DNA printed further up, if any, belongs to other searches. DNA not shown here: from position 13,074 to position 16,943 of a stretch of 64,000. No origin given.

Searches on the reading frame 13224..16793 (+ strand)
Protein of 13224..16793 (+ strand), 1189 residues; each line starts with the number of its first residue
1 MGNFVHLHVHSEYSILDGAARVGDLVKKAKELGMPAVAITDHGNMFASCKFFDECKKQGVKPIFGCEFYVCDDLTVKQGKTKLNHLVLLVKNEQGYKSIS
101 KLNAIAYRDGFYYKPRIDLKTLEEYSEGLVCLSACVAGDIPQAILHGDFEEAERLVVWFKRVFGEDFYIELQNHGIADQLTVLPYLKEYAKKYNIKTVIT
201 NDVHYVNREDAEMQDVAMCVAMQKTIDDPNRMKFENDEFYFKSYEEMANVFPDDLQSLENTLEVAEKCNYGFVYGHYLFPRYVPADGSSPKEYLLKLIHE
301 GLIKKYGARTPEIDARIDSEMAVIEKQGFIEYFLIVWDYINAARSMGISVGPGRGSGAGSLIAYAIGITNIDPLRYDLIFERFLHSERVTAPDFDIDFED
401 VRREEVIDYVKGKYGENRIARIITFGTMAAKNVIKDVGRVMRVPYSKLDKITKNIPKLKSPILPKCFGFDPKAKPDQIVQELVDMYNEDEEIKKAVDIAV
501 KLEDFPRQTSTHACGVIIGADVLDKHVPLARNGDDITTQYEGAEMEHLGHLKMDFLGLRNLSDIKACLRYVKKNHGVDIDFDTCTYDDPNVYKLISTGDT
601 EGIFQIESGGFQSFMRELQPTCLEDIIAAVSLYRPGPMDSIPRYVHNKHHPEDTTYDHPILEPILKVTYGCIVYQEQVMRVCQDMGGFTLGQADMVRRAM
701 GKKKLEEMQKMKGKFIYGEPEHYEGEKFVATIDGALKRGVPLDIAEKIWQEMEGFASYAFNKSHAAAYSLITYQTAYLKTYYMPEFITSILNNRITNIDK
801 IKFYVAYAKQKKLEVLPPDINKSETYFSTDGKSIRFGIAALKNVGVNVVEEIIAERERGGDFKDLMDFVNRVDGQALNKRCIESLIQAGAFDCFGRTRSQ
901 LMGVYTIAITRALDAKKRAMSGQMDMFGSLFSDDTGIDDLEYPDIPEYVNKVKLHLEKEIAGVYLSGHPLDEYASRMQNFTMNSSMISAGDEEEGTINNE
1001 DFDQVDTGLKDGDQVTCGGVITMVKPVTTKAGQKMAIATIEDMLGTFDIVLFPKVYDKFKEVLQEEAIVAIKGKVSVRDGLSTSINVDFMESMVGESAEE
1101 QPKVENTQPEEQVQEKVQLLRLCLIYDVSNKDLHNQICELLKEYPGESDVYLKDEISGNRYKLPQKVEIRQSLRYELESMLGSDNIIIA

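Call 80: search_protein_families(library=pfam, proteins=[window:13224-16793:+], max_evalue=0.00001)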
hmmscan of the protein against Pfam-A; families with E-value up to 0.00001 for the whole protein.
window:13224-16793:+ (1189 aa): 5 families
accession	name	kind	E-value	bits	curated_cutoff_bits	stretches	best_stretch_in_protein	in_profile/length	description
PF07733.18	DNA_pol3_alpha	-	1.3e-89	300.7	23.9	1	292-557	1-260/260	Bacterial DNA polymerase III alpha NTPase domain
PF17657.6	DNA_pol3_finger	-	5.2e-59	198.7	22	1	560-718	1-161/166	Bacterial DNA polymerase III alpha subunit finger domain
PF02811.25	PHP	-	2.4e-58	197.5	26.4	1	6-174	1-164/164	PHP domain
PF14579.12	HHH_6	-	1.6e-30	105.6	25.6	1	813-901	2-90/90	Helix-hairpin-helix motif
PF01336.31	tRNA_anti-codon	-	1.3e-11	44.7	27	1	1015-1091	1-73/75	OB-fold nucleic acid binding domain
